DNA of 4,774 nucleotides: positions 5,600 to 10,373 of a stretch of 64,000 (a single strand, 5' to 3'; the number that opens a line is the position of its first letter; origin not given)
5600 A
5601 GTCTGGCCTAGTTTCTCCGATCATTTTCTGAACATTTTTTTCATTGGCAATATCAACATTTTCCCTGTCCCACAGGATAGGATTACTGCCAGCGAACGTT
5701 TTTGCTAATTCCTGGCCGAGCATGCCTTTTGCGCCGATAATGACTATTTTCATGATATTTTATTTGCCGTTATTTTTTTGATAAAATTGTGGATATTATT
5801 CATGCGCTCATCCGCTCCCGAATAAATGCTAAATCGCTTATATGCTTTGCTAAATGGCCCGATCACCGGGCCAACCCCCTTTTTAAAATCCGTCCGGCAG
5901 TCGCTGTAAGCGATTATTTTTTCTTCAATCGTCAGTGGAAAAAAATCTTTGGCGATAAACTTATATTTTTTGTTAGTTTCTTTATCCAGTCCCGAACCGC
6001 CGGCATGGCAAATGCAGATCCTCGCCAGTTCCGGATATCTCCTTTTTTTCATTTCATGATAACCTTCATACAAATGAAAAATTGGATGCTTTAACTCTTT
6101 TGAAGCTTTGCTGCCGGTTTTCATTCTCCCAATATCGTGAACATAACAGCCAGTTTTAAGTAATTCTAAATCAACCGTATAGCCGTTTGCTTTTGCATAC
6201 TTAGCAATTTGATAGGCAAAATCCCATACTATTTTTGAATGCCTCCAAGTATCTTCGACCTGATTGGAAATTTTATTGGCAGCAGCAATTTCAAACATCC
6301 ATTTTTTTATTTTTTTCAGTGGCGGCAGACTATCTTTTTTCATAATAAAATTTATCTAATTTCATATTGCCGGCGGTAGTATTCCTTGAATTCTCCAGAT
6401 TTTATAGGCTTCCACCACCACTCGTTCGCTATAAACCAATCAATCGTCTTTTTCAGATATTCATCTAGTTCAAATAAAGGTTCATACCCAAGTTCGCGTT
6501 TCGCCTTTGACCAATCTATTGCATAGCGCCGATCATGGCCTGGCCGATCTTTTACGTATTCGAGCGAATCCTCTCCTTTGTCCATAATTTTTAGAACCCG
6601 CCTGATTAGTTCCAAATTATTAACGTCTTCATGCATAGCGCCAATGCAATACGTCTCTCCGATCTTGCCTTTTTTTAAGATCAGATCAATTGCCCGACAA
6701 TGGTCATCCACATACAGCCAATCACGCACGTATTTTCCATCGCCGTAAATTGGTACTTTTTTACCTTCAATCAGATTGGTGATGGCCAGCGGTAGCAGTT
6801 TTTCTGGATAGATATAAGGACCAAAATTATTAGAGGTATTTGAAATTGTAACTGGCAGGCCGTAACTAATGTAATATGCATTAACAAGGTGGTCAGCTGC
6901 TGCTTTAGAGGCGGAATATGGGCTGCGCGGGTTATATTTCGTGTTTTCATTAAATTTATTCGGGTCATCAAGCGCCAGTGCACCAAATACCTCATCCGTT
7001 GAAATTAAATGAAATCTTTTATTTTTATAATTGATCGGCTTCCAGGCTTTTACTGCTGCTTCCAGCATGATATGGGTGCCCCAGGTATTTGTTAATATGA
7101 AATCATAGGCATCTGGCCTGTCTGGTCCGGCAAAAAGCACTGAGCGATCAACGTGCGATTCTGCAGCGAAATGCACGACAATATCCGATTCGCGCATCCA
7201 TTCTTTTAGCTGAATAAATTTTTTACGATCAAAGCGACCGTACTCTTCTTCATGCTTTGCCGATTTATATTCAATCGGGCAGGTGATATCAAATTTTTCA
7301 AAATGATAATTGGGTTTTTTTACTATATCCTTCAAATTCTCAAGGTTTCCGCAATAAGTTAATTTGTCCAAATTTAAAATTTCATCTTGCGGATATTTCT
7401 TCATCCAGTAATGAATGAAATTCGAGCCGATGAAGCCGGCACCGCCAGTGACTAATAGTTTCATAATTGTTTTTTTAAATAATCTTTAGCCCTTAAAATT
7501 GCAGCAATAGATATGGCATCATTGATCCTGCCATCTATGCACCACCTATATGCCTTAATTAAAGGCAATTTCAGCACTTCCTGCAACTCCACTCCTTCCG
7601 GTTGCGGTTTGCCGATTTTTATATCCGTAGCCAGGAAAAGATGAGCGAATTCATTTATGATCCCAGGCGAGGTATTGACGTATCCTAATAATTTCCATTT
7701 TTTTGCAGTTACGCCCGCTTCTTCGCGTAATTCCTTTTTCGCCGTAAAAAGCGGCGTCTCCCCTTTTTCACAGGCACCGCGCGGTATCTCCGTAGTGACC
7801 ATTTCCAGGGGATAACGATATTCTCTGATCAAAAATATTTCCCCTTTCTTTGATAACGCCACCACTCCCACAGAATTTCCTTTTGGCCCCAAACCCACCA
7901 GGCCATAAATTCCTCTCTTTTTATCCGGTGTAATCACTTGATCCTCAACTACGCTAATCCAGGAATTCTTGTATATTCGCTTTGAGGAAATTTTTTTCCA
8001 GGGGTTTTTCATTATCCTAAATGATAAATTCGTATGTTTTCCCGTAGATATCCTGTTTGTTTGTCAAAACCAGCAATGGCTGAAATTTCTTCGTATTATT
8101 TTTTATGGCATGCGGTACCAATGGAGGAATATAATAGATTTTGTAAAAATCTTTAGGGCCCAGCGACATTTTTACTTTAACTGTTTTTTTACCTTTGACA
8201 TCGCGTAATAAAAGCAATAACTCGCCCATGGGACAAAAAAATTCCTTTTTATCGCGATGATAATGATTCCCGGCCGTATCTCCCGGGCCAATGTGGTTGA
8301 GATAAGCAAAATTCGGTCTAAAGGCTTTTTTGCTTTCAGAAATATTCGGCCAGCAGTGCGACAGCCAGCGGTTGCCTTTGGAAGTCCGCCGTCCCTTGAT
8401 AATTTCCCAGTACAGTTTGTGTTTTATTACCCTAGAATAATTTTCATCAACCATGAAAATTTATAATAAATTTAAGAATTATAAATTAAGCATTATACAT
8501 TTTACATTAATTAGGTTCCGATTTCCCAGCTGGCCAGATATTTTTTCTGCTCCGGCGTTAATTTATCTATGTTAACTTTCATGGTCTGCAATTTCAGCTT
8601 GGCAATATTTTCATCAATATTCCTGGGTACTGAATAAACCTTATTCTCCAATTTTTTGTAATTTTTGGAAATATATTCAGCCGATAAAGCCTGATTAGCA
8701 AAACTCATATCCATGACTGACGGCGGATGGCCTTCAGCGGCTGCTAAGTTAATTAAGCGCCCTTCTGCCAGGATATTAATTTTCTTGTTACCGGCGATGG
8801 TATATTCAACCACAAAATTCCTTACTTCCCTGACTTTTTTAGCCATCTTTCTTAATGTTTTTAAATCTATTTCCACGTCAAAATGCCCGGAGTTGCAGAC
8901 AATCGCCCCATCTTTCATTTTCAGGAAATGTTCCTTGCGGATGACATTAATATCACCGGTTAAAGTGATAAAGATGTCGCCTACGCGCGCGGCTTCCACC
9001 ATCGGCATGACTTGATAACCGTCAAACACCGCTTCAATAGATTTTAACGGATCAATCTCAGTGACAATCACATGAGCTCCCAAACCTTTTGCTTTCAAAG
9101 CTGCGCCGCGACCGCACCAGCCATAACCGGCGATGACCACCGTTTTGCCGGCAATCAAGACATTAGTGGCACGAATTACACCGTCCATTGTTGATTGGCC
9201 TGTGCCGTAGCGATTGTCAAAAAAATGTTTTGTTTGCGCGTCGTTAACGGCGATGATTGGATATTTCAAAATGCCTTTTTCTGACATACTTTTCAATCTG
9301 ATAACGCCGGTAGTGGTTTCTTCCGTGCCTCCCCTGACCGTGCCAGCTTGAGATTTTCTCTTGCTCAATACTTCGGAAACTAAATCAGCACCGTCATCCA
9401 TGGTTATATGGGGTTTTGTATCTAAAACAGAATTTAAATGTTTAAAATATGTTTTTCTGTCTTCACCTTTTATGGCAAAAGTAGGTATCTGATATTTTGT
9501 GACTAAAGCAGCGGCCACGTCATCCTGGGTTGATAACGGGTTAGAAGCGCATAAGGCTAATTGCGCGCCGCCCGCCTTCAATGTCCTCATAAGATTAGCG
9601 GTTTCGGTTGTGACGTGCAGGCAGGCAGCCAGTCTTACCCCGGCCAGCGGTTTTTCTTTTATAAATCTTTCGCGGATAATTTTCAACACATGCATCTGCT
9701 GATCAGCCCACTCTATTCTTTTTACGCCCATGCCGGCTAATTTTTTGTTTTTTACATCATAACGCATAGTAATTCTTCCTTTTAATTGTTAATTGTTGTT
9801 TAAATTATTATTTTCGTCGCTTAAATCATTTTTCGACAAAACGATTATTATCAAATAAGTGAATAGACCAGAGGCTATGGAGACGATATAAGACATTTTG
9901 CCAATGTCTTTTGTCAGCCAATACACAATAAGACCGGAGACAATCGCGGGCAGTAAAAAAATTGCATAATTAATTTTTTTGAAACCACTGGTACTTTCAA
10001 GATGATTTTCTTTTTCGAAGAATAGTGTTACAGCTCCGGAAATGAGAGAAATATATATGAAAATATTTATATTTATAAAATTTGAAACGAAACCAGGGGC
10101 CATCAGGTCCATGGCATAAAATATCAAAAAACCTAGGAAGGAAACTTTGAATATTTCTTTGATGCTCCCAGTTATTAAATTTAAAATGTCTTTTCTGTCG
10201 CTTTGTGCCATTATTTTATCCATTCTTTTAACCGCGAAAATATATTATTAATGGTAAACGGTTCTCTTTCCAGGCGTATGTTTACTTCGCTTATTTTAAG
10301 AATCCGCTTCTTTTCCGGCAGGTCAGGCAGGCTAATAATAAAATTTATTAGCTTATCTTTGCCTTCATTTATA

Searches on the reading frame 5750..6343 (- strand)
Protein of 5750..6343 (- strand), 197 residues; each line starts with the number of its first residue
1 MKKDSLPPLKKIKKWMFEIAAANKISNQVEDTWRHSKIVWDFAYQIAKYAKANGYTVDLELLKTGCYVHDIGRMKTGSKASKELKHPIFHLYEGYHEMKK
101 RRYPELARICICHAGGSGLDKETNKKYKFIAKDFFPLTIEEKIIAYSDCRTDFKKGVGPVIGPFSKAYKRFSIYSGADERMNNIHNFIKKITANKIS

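Call 23: search_protein_families(library=pfam, proteins=[window:5750-6343:-], max_evalue=0.001)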
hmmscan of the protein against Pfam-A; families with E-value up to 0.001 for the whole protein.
window:5750-6343:- (197 aa): 1 family
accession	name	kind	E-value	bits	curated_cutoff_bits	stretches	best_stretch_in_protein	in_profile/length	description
PF01966.28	HD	-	1e-08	35.9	22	1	33-122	2-98/116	HD domain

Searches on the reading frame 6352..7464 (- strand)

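Call 23: search_protein_families(library=pfam, proteins=[window:6352-7464:-], max_evalue=0.001)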
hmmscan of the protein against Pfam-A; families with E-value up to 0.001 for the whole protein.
window:6352-7464:- (370 aa): 6 families
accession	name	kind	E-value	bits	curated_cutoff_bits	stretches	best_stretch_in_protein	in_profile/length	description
PF16363.11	GDP_Man_Dehyd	-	2.7e-66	224.7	27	1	4-340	1-332/332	GDP-mannose 4,6 dehydratase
PF01370.27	Epimerase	-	8.3e-49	166.6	20.9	1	4-275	2-240/240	NAD dependent epimerase/dehydratase family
PF07993.18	NAD_binding_4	-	2e-08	34.2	20.1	1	5-212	1-206/258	Male sterility protein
PF01073.25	3Beta_HSD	-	2.5e-08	33.7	22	1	4-256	1-222/280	3-beta hydroxysteroid dehydrogenase/isomerase family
PF02719.21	Polysacc_synt_2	-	3.1e-05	23.8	20.2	0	3-158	1-130/293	Polysaccharide biosynthesis protein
PF04321.23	RmlD_sub_bind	-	0.00049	19.7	27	0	77-197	34-139/287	RmlD substrate binding domain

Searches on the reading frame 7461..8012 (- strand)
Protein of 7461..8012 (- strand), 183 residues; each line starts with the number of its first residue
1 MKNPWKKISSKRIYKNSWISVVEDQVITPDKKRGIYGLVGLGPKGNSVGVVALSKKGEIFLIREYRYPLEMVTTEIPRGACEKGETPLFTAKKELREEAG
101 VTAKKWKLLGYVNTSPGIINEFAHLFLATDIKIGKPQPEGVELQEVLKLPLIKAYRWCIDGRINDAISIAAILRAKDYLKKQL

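Call 6: search_protein_families(library=pfam, proteins=[window:7461-8012:-], max_evalue=0.01)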
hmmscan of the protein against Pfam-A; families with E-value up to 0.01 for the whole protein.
window:7461-8012:- (183 aa): 1 family
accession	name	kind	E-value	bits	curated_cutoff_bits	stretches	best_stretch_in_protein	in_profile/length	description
PF00293.34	NUDIX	-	3.8e-14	53.3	21.1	1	45-146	3-110/134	NUDIX domain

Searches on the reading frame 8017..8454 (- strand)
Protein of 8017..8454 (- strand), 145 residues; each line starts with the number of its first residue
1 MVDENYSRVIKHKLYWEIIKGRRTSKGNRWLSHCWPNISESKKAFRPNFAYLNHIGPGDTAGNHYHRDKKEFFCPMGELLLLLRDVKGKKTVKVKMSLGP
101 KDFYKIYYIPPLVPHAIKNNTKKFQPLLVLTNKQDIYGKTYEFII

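Call 6: search_protein_families(library=pfam, proteins=[window:8017-8454:-], max_evalue=0.01)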
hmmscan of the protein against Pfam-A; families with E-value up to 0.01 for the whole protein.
window:8017-8454:- (145 aa): 3 families
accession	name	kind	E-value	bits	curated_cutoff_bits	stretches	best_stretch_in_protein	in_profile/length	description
PF14667.12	Polysacc_synt_C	-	1.3e-06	28.9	28.7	1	52-137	22-103/111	Polysaccharide biosynthesis C-terminal domain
PF07883.17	Cupin_2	-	0.0002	21.4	27.2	1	54-123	4-62/70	Cupin domain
PF05523.17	FdtA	-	0.0027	17.9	23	1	51-133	36-112/131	WxcM-like, C-terminal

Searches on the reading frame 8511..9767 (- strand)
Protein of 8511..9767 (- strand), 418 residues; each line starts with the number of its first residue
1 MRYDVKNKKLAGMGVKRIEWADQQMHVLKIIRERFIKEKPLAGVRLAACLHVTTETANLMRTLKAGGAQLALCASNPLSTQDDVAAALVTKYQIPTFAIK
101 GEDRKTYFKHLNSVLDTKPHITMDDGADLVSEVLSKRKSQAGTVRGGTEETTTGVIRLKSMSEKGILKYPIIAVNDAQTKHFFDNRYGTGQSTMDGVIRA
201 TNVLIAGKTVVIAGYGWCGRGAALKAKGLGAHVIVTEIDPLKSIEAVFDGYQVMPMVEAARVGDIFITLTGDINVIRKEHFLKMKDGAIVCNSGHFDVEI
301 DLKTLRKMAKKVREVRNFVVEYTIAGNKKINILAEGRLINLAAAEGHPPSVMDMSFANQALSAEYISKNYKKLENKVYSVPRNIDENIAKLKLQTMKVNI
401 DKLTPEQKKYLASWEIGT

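Call 6: search_protein_families(library=pfam, proteins=[window:8511-9767:-], max_evalue=0.01)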
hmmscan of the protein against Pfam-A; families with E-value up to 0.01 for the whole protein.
window:8511-9767:- (418 aa): 5 families
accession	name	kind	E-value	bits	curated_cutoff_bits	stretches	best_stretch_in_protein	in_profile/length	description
PF05221.23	AdoHcyase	-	1.5e-61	208.6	25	2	3-137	2-140/299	S-adenosyl-L-homocysteine hydrolase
PF00670.27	AdoHcyase_NAD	-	1.8e-53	181.4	27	1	185-345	1-161/162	S-adenosyl-L-homocysteine hydrolase, NAD binding domain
PF02826.25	2-Hacid_dh_C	-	6.1e-08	32.7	25.1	1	203-295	32-128/178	D-isomer specific 2-hydroxyacid dehydrogenase, NAD binding domain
PF07991.19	KARI_N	-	5.8e-07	29.7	20.6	1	205-302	2-103/165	Acetohydroxy acid isomeroreductase, NADPH-binding domain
PF01262.27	AlaDh_PNT_C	-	0.0072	16.2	23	0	193-251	14-74/214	Alanine dehydrogenase/PNT, C-terminal domain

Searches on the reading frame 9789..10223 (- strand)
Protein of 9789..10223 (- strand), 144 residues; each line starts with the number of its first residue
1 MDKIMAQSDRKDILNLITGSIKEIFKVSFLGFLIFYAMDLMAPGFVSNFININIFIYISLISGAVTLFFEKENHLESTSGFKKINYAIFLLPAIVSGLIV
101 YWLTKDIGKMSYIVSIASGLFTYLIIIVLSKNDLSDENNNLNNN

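Call 6: search_protein_families(library=pfam, proteins=[window:9789-10223:-], max_evalue=0.01)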
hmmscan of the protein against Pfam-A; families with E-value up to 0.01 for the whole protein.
window:9789-10223:- (144 aa): 1 family
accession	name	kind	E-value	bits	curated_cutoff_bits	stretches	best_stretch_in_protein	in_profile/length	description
PF16083.10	Phage_holin_3_3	-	0.0065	17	28.4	0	54-124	2-69/78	LydA holin phage, holin superfamily III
